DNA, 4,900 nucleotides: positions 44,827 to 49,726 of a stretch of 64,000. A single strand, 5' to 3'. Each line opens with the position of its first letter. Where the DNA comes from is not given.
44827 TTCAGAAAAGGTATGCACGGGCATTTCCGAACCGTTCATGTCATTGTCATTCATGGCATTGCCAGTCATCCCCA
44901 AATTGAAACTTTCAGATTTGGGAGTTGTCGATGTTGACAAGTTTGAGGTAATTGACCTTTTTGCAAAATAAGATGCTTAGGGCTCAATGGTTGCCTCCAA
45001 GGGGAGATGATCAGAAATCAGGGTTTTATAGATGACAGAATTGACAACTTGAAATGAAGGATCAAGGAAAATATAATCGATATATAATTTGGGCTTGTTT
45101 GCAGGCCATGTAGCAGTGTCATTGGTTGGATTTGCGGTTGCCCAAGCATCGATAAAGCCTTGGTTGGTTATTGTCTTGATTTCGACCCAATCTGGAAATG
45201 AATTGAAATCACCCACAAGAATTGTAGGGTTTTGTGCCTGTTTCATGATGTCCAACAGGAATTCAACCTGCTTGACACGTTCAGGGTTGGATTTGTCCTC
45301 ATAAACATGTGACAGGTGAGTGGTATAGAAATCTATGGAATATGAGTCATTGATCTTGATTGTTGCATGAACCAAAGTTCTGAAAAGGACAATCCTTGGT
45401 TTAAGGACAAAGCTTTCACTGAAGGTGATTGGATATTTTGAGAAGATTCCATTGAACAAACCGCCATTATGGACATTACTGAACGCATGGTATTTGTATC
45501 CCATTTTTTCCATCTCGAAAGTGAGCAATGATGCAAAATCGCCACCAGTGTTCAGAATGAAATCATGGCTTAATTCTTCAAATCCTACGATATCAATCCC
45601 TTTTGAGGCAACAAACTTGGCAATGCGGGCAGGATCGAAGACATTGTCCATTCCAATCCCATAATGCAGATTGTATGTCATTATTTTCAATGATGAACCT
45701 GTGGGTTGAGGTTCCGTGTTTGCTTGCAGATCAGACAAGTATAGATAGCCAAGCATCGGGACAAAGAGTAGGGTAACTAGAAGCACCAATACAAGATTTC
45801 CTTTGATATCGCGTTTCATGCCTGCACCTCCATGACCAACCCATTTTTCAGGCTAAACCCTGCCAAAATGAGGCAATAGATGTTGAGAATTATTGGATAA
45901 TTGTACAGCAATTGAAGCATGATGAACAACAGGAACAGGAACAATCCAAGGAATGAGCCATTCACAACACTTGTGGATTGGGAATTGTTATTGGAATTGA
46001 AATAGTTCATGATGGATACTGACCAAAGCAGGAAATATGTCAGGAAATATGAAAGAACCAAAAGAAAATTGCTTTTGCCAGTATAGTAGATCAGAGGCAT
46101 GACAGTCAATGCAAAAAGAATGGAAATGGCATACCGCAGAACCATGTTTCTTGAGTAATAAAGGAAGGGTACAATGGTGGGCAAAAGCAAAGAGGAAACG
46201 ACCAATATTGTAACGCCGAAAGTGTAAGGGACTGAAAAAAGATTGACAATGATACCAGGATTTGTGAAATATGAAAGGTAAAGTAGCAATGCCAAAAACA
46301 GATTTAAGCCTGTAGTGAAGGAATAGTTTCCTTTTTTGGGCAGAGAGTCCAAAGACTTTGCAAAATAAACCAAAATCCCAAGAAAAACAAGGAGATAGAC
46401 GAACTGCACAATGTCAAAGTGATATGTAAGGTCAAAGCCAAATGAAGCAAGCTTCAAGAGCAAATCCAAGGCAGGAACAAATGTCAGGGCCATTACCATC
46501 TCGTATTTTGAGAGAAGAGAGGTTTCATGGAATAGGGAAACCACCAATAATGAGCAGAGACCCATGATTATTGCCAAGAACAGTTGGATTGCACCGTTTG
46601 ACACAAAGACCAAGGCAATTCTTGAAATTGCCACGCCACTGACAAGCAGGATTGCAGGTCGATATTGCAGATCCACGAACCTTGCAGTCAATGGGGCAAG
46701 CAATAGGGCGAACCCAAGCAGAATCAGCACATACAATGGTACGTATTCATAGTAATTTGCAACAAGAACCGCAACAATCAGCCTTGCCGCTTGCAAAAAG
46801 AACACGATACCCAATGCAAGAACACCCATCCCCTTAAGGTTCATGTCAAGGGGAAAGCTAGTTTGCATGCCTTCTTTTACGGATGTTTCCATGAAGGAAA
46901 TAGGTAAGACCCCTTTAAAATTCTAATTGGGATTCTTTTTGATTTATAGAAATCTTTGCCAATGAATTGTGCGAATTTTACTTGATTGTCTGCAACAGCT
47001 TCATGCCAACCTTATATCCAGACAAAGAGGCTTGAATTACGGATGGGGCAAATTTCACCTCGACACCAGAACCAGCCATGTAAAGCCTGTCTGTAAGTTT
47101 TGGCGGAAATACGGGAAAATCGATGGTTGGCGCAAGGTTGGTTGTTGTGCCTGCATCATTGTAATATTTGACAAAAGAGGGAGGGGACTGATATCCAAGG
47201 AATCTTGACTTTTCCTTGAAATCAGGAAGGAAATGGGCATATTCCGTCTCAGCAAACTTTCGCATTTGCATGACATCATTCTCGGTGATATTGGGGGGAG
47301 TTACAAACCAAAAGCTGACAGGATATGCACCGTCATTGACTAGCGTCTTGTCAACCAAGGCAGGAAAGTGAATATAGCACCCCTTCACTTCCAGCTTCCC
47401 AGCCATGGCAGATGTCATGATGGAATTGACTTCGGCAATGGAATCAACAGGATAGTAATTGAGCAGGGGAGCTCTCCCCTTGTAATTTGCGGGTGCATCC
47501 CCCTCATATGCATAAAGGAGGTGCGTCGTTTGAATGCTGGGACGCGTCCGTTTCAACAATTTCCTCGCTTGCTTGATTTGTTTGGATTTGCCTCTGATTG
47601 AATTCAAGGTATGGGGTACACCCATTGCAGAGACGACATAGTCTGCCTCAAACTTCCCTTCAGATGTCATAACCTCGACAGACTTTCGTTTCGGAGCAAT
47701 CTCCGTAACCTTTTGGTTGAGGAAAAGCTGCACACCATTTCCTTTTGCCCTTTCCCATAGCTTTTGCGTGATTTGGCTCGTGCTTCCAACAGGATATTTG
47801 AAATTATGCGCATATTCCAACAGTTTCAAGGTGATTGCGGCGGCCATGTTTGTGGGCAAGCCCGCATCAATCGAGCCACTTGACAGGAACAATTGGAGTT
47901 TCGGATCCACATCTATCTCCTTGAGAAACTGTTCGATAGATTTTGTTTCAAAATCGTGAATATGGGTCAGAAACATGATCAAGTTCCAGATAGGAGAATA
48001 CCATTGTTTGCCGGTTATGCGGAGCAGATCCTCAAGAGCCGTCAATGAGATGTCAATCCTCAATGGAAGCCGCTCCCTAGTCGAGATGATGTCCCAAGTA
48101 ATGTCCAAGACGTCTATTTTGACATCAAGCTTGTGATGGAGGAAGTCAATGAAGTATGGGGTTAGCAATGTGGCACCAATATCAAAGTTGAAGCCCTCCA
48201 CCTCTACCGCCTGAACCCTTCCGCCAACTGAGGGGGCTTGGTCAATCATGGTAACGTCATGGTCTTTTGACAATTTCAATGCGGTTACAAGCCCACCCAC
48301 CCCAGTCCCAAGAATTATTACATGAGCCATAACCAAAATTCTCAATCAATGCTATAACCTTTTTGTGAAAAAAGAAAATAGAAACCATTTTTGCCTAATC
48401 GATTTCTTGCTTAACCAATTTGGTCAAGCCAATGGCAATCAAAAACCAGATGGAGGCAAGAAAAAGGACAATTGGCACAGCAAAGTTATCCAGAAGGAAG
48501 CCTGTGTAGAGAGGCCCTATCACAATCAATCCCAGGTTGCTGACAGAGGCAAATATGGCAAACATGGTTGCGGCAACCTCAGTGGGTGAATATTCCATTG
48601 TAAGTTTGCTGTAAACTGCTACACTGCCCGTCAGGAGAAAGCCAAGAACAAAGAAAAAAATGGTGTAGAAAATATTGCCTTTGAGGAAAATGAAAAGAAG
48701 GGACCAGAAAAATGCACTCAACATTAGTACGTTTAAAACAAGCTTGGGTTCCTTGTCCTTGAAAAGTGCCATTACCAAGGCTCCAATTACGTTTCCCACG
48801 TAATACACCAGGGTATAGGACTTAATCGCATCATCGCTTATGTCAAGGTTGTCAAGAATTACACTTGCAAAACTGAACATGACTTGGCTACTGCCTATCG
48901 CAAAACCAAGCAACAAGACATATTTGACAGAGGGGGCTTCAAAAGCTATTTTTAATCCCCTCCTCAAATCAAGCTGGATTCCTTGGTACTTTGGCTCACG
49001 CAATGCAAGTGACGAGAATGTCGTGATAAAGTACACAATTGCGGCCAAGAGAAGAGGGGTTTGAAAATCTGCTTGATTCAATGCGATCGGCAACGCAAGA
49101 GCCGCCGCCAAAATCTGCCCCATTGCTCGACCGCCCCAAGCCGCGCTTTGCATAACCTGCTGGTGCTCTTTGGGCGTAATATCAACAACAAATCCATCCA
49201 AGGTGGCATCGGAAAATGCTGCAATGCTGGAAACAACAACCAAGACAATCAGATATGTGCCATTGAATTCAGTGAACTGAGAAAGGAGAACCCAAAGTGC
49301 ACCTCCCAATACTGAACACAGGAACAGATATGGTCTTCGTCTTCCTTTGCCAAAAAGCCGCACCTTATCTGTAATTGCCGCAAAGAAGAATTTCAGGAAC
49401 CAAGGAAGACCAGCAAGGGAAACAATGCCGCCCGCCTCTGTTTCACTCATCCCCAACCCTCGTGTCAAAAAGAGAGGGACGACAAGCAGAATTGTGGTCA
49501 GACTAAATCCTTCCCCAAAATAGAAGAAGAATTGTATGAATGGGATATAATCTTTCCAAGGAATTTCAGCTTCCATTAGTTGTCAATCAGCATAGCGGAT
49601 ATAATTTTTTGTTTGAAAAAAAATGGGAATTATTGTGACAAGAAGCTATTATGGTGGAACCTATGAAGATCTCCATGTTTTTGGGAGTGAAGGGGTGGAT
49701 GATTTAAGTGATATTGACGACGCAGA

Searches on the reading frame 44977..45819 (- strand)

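Call 34: search_protein_families(library=pfam, proteins=[window:44977-45819:-], max_evalue=0.001)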
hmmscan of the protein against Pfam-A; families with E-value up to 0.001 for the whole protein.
window:44977-45819:- (280 aa): 3 families
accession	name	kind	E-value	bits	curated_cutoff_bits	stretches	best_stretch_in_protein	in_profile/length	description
PF03372.29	Exo_endo_phos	-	2.4e-22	80.2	24.5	1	47-271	1-225/225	Endonuclease/Exonuclease/phosphatase family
PF23226.1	Exo_endo_phos_PGAP2IP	-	4.1e-10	39.8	27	1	45-221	5-174/239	PGAP2IP, C-terminal nuclease-like domain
PF14529.12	Exo_endo_phos_2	-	8.3e-05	22.9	27.4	1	169-274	3-116/117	Endonuclease-reverse transcriptase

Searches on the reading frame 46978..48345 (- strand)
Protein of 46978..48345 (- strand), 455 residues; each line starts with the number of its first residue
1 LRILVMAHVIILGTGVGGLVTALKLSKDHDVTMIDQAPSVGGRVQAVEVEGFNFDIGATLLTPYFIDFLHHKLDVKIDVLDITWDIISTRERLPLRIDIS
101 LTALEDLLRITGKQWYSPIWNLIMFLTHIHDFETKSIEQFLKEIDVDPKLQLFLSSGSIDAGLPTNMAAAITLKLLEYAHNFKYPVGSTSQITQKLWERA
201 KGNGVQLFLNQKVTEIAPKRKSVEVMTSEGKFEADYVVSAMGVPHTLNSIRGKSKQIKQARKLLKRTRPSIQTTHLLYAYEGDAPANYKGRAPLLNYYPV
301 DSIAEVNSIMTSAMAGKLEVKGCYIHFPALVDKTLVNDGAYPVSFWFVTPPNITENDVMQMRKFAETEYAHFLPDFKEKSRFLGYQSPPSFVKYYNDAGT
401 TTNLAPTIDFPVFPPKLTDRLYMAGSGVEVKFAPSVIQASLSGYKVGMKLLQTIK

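Call 34: search_protein_families(library=pfam, proteins=[window:46978-48345:-], max_evalue=0.001)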
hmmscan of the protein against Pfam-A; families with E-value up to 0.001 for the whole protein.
window:46978-48345:- (455 aa): 7 families
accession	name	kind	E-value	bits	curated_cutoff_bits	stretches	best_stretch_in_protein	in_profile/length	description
PF01593.30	Amino_oxidase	-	8e-13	48.9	19.8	1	17-245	2-258/443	Flavin containing amine oxidoreductase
PF13450.12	NAD_binding_8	-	1.6e-10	41.5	21.9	1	11-63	1-54/68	NAD(P)-binding Rossmann-like domain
PF01266.30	DAO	-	3.8e-10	40.3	27.9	1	190-244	149-205/353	FAD dependent oxidoreductase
PF07992.20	Pyr_redox_2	-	4.4e-10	39.9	26.1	1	189-247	182-241/291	Pyridine nucleotide-disulphide oxidoreductase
PF03486.20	HI0933_like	-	1.9e-07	31.2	50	0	174-242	92-163/244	HI0933-like protein Rossmann domain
PF13738.12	Pyr_redox_3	-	5.6e-05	23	30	1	188-254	79-147/305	Pyridine nucleotide-disulphide oxidoreductase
PF13454.12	NAD_binding_9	-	0.00072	20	21.8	0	193-243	103-154/155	FAD-NAD(P)-binding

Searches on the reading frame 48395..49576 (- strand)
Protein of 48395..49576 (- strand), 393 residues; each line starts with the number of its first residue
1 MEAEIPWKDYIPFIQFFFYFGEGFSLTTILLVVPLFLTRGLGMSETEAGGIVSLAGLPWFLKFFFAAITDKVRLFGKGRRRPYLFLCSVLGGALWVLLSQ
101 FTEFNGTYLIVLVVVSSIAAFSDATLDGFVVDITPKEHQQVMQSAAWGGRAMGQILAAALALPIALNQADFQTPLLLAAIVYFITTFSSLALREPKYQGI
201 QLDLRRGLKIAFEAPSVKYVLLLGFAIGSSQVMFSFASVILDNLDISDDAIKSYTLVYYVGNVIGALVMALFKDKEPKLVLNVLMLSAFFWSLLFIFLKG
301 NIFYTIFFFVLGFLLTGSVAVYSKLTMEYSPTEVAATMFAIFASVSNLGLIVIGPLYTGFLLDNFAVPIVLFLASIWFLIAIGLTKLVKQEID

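Call 34: search_protein_families(library=pfam, proteins=[window:48395-49576:-], max_evalue=0.001)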
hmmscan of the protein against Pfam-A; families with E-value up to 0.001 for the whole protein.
window:48395-49576:- (393 aa): 2 families
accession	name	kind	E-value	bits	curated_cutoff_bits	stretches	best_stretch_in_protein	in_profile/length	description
PF07690.21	MFS_1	-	2.2e-31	109.5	33.4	2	16-352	2-345/347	Major Facilitator Superfamily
PF03092.22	BT1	-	5.6e-20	71.9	22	1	26-195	5-177/432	BT1 family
